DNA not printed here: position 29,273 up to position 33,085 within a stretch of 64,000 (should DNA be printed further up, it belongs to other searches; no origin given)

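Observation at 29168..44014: Helicase-methylase-ATPase defence operon with a second, apparently catalytically dead DUF1156 subunit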

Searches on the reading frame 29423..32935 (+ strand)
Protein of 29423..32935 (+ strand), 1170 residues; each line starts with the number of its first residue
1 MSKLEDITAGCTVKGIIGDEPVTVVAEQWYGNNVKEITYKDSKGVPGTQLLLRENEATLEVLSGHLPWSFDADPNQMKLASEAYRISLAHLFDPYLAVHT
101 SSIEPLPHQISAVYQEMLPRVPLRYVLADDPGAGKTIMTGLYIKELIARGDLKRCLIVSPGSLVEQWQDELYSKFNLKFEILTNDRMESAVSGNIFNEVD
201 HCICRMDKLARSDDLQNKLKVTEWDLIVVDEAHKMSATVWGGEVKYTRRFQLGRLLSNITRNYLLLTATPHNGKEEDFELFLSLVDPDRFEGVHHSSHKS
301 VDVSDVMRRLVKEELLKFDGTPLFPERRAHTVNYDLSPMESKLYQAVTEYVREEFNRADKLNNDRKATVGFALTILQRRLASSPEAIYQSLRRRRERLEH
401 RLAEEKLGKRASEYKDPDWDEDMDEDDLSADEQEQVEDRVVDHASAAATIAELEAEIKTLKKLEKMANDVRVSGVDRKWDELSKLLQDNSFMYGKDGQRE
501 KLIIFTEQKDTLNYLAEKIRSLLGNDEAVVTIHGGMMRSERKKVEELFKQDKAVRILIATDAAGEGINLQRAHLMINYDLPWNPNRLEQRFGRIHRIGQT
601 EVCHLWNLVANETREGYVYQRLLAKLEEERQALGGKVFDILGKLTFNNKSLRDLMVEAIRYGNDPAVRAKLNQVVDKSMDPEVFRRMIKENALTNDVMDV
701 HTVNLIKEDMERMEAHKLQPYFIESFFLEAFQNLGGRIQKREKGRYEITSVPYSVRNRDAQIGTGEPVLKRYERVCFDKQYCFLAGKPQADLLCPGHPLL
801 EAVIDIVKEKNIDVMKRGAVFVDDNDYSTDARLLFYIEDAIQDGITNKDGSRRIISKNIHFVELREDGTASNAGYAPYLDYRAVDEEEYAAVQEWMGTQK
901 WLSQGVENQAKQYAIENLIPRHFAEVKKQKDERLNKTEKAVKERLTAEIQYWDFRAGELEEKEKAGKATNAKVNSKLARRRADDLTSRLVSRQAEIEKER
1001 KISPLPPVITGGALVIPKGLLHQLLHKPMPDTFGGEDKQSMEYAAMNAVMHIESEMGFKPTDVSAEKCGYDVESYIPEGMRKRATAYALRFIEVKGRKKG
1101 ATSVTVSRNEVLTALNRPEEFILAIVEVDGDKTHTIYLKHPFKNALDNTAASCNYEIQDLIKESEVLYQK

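Call 3: search_protein_families(library=pfam, proteins=[window:29423-32935:+], max_evalue=0.01)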
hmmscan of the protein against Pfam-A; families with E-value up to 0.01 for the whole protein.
window:29423-32935:+ (1170 aa): 7 families
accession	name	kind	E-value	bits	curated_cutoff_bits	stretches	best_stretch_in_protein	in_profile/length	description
PF00271.37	Helicase_C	-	1.5e-26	93.2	23.5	1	483-598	7-110/110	Helicase conserved C-terminal domain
PF13020.12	NOV_C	-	1.9e-19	69.9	22.1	1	1042-1137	2-90/91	Protein NO VEIN, C-terminal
PF00176.29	SNF2-rel_dom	-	1.4e-17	64.2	24.9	1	126-360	21-263/290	SNF2-related domain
PF04851.21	ResIII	-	4.5e-13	49.9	22.5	1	103-271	2-163/164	Type III restriction enzyme, res subunit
PF00270.35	DEAD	-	3.9e-10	40.1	26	1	128-271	20-161/167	DEAD/DEAH box helicase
PF16203.11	ERCC3_RAD25_C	-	0.00017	21.4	27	1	497-615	58-174/248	ERCC3/RAD25/XPB C-terminal helicase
PF22590.2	Cas3-like_C_2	-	0.00027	21.6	27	1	502-597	5-104/106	CRISPR-associated nuclease/helicase Cas3, C-terminal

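Call 4: search_protein_families(library=padloc, proteins=[window:29423-32935:+], max_evalue=0.001)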
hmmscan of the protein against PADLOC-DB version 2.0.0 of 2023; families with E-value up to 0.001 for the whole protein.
window:29423-32935:+ (1170 aa): 59 families (the best 25 are shown)
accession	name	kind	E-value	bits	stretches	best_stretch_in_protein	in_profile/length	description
PDLC00659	HmaA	-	0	1666.1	1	1-1165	1-1170/1176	SNF2 helicase / DEAD-box helicase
PDLC02620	DrmD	-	6.7e-125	416.3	1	97-708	92-689/1060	DrmD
PDLC02500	BrxHI|BrxHII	-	7.8e-104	347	1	73-748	59-713/933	BrxHI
PDLC02621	DrmD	-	3e-100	335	1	109-836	126-852/1040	DrmD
PDLC02504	BrxHI|BrxHII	-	1.3e-98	329.2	1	77-1017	82-970/971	BrxHII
PDLC02572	DrmA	-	2.5e-69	232.3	1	119-611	134-636/1043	DrmA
PDLC02632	DrmD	-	3.2e-64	215.6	1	125-610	143-638/662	DrmD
PDLC02623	DrmD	-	3.9e-62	208.3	2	327-644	401-670/1040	DrmD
PDLC02619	DrmD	-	1.5e-56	190.1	2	93-541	21-455/872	DrmD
PDLC02634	DrmD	-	4.1e-56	188.3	1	101-677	88-662/900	DrmD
PDLC02633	DrmD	-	6.8e-56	187.7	1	118-600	140-631/839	DrmD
PDLC02624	DrmD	-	8.3e-46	154.7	1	143-606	2-475/652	DrmD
PDLC02840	DpdE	-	3e-42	143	2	98-290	153-322/1091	DpdE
PDLC02853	DpdE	-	3.1e-40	136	1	81-602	74-605/985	DpdE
PDLC02843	DpdE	-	4.9e-37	125.3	2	97-291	151-318/1091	DpdE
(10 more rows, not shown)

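Call 5: search_protein_families(library=ncbifam, proteins=[window:29423-32935:+], max_evalue=0.001)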
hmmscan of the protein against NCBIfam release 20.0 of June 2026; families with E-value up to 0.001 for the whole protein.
window:29423-32935:+ (1170 aa): 27 families (the best 25 are shown)
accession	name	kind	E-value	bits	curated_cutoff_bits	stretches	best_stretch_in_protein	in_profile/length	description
NF038317.1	DISARM_DrmD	equivalog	3.5e-114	383.1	610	1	104-1000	107-994/1021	DISARM system SNF2-like helicase DrmD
NF038318.1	DISARM_DrmD_b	equivalog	5.3e-58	196.9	950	2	93-543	18-454/868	DISARM system SNF2-like helicase DrmD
NF041062.1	DpdE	equivalog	3.7e-57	194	500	2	97-291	146-318/1048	protein DpdE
NF003426.0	PRK04914.1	equivalog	2e-55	188.5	576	2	80-461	129-518/959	RNA polymerase-associated protein RapA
NF042964.1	phospholipD_antiphage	equivalog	8.9e-52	176.5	1100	2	347-641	570-833/895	phospholipase D-like domain-containing anti-phage protein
NF053675.1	pilus_reg_Snf2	equivalog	2e-20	72.5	1100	2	499-618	877-993/1029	pilus expression-regulating Snf2 family helicase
NF058637.1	helic_SCO1167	equivalog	2.5e-19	68.9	1200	2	529-626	806-903/932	SCO1167/SCO6262 family helicase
NF041790.1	anti-phage_ZorD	equivalog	3.1e-14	51.9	1500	1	497-604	920-1031/1035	type I Zorya anti-phage system protein ZorD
TIGR00614.1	recQ_fam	subfamily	1.6e-12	47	219.8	1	498-713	225-431/470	RecQ family ATP-dependent DNA helicase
NF053631.1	RNA_helic_CshA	equivalog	6.3e-12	45.1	646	1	498-603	236-337/434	degradosome RNA helicase CshA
NF002340.1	PRK01297.1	equivalog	7.4e-12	44.7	564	1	449-602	210-348/372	ATP-dependent RNA helicase RhlB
NF008744.0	PRK11776.1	equivalog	6.8e-11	41.4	524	1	498-603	241-342/460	ATP-dependent RNA helicase DbpA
TIGR01389.1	recQ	equivalog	1.1e-10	40.6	640.2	1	493-605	218-326/591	DNA helicase RecQ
NF008394.0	PRK11192.1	equivalog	1.2e-10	40.8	507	1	497-599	245-343/441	ATP-dependent RNA helicase SrmB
NF008279.0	PRK11057.1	equivalog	2.1e-10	39.7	1015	1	492-599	229-332/608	ATP-dependent DNA helicase RecQ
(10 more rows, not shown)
